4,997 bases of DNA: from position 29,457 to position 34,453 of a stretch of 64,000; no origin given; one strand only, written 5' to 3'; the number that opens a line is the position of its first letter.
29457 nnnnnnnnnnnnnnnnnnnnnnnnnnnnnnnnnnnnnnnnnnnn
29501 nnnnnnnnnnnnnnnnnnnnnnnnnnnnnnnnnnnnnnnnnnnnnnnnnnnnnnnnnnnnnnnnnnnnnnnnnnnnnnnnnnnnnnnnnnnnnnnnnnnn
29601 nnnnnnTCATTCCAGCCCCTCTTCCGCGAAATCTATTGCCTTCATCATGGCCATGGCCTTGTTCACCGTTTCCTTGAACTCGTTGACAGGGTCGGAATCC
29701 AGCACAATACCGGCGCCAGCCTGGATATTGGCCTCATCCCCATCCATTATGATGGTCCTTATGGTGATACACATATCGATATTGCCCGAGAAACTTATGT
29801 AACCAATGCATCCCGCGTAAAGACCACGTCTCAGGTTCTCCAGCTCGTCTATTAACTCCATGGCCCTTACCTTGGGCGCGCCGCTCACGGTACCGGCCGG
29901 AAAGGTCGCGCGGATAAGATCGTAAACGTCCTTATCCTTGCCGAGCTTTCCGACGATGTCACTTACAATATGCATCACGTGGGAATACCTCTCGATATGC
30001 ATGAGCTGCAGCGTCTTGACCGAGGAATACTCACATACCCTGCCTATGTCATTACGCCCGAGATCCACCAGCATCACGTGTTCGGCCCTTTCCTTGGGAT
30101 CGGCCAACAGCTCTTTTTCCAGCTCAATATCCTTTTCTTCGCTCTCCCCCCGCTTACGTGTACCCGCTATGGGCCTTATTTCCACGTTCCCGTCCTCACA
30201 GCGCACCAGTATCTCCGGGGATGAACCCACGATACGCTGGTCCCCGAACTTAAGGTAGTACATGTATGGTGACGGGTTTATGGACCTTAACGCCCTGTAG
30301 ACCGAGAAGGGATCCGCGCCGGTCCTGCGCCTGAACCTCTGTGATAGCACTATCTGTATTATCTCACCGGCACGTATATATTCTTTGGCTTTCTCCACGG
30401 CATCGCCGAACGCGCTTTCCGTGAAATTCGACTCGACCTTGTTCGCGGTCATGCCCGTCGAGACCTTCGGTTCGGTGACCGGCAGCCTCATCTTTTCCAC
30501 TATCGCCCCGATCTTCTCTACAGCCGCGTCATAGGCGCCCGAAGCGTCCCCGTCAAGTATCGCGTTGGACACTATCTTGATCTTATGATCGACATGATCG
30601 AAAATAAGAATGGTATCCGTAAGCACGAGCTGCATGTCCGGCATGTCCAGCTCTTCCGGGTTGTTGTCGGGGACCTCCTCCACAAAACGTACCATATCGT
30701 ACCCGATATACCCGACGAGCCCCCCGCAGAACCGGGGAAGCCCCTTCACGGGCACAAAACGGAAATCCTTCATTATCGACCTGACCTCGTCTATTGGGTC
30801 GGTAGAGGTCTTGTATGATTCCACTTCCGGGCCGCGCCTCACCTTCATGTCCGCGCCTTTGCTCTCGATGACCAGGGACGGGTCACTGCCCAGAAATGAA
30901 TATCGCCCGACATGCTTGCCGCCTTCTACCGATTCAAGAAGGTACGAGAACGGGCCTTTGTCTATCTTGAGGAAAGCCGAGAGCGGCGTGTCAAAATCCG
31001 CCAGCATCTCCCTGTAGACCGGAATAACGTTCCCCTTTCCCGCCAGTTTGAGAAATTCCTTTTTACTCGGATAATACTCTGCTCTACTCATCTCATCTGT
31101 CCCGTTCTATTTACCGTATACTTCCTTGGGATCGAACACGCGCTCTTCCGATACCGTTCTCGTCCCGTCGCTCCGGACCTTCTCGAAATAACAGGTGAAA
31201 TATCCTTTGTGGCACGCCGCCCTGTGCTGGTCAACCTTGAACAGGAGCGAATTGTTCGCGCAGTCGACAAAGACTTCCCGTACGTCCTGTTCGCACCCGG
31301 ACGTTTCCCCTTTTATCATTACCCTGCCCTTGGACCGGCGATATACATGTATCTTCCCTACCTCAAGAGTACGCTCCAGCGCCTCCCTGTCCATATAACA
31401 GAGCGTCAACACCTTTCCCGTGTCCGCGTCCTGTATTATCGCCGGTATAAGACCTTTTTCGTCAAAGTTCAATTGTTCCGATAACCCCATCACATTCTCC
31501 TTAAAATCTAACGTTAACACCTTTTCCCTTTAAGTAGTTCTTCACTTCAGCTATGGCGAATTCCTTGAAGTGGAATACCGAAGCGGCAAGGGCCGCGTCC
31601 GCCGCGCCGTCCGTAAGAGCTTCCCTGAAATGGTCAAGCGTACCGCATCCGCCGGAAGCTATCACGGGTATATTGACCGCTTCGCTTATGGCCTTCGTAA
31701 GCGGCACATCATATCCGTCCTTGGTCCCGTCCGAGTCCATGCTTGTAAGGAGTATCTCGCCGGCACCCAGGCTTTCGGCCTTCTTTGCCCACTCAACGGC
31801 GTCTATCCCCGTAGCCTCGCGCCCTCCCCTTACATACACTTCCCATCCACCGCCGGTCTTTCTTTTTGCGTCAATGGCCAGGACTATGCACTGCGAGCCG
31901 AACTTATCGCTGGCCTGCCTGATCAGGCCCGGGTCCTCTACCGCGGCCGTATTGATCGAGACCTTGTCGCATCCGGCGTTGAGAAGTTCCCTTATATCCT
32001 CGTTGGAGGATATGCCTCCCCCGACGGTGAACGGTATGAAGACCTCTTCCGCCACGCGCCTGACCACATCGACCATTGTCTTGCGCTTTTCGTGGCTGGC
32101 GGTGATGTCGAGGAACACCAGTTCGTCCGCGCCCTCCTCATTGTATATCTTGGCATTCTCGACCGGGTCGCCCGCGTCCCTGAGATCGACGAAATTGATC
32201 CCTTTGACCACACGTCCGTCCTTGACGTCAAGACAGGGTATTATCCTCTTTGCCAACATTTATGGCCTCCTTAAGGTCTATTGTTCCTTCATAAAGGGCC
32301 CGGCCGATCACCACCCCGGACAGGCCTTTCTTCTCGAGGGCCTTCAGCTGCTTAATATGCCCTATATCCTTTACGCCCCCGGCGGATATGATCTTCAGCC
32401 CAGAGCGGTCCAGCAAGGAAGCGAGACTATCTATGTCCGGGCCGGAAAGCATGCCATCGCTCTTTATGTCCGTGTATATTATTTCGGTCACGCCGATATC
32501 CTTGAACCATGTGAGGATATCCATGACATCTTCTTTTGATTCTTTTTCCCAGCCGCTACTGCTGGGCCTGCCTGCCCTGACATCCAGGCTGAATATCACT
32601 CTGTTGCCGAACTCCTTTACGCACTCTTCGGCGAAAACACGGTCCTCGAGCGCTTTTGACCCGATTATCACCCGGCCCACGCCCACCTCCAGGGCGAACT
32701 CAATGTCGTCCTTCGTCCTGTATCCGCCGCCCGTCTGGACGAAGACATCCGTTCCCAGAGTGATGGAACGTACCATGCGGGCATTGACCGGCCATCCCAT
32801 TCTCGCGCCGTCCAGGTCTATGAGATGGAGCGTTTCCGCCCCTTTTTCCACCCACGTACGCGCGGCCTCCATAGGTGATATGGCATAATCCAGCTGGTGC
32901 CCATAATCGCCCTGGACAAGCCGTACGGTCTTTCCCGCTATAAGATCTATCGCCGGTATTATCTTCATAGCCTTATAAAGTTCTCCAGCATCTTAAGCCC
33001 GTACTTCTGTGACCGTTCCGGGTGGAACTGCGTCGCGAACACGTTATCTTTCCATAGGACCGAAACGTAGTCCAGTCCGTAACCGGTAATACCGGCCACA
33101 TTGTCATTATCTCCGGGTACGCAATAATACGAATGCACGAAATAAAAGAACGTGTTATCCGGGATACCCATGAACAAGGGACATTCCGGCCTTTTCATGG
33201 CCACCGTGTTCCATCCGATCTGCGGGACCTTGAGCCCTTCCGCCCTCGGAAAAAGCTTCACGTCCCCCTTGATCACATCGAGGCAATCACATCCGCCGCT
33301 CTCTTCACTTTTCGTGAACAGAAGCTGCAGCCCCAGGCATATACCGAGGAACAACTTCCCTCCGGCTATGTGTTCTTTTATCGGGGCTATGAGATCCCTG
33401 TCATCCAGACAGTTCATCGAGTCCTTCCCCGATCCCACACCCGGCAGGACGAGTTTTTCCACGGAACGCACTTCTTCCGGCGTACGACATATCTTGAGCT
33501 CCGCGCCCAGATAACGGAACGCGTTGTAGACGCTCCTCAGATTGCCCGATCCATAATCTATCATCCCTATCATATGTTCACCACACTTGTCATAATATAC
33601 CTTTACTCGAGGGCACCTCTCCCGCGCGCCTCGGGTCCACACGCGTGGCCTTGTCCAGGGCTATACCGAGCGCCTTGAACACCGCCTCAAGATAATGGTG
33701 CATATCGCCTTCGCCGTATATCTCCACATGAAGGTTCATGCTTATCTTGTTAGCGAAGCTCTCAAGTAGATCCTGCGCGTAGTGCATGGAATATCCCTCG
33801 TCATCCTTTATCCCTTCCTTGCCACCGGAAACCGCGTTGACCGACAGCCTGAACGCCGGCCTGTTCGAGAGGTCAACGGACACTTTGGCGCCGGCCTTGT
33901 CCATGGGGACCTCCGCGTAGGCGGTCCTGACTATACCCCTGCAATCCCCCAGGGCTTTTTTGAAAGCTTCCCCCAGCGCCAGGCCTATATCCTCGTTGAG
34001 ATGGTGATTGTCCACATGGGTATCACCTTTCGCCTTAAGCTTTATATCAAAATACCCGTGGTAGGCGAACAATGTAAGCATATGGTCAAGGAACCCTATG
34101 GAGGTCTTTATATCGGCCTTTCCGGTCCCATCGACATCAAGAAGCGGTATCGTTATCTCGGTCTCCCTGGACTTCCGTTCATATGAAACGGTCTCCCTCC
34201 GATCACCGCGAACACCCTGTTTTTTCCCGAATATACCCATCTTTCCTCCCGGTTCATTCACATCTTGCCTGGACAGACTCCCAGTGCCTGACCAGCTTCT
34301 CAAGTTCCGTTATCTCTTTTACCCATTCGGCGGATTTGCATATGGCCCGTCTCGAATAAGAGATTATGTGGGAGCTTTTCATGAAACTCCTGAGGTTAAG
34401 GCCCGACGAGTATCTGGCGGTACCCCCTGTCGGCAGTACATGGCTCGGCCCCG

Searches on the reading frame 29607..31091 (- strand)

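Call 15: search_protein_families(library=pfam, proteins=[window:29607-31091:-], max_evalue=0.001)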
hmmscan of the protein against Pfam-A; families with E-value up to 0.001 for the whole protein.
window:29607-31091:- (494 aa): 2 families
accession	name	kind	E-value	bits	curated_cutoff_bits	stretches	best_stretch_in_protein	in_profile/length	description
PF00425.24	Chorismate_bind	-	4.7e-93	311.9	27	1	226-478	3-257/257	chorismate binding enzyme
PF04715.19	Anth_synt_I_N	-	1.1e-37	129.9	23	1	33-172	2-139/140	Anthranilate synthase component I, N terminal region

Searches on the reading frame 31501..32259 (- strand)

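Call 16: search_protein_families(library=pfam, proteins=[window:31501-32259:-], max_evalue=0.001)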
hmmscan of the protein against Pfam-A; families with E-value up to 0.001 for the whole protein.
window:31501-32259:- (252 aa): 8 families
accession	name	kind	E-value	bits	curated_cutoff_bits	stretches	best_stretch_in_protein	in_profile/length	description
PF00977.27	His_biosynth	-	5e-92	307.9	23.6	1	5-234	1-227/228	Histidine biosynthesis protein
PF03060.21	NMO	-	1.3e-10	41.7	28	1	152-235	143-232/331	Nitronate monooxygenase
PF01207.24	Dus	-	3.2e-09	36.8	20.4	1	32-119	140-229/311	Dihydrouridine synthase (Dus)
PF02581.23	TMP-TENI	-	3e-08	33.7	27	0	34-103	106-177/180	Thiamine monophosphate synthase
PF04309.18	G3P_antiterm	-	6.2e-06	26.2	27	0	62-104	127-169/173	Glycerol-3-phosphate responsive antiterminator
PF01180.27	DHO_dh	-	1.4e-05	24.9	27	0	60-114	224-281/291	Dihydroorotate dehydrogenase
PF00478.31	IMPDH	-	3.2e-05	23.5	25.6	0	32-102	105-172/345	IMP dehydrogenase / GMP reductase domain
PF05690.20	ThiG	-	3.5e-05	23.7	23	0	65-108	166-209/247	Thiazole biosynthesis protein ThiG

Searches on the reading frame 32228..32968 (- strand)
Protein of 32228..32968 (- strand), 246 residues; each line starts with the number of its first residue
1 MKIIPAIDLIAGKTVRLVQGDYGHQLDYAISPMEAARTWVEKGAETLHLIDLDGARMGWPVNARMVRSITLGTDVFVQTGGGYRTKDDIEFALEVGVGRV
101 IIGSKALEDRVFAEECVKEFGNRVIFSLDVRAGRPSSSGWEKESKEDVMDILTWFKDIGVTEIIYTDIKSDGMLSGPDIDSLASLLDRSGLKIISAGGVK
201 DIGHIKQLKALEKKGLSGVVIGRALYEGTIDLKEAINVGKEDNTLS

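Call 16: search_protein_families(library=pfam, proteins=[window:32228-32968:-], max_evalue=0.001)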
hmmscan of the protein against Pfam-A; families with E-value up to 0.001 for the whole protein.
window:32228-32968:- (246 aa): 1 family
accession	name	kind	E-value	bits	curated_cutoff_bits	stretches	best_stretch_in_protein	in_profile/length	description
PF00977.27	His_biosynth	-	1.3e-65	221.5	23.6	1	2-230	1-227/228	Histidine biosynthesis protein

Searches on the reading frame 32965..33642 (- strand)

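Call 16: search_protein_families(library=pfam, proteins=[window:32965-33642:-], max_evalue=0.001)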
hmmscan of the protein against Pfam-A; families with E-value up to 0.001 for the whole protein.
window:32965-33642:- (225 aa): 3 families
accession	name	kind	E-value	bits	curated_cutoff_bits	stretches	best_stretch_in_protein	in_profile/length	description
PF00117.34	GATase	-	2.1e-17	63.9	22.8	1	27-223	2-187/190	Glutamine amidotransferase class-I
PF01174.25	SNO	-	1.6e-06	28.6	27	1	34-129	7-101/188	SNO glutamine amidotransferase family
PF07685.20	GATase_3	-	0.00013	22.1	27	1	49-116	27-96/196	CobB/CobQ-like glutamine amidotransferase domain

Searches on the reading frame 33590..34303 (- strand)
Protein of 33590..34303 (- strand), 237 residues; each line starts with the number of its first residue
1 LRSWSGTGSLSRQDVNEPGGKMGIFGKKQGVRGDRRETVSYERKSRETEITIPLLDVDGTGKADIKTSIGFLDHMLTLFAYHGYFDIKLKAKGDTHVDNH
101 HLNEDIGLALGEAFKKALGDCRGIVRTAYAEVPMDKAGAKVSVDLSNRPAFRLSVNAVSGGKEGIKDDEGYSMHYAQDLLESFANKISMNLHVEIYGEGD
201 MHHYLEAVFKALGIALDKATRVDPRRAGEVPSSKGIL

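Call 16: search_protein_families(library=pfam, proteins=[window:33590-34303:-], max_evalue=0.001)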
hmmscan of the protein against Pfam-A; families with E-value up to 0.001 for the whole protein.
window:33590-34303:- (237 aa): 2 families
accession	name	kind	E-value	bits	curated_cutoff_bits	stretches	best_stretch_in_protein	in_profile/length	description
PF00475.24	IGPD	-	3.6e-47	160.5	27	1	67-216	1-144/144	Imidazoleglycerol-phosphate dehydratase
PF12256.14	TcdB_toxin_midN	-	0.00057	19.7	24.8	0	35-114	13-83/181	Insecticide toxin TcdB middle/N-terminal region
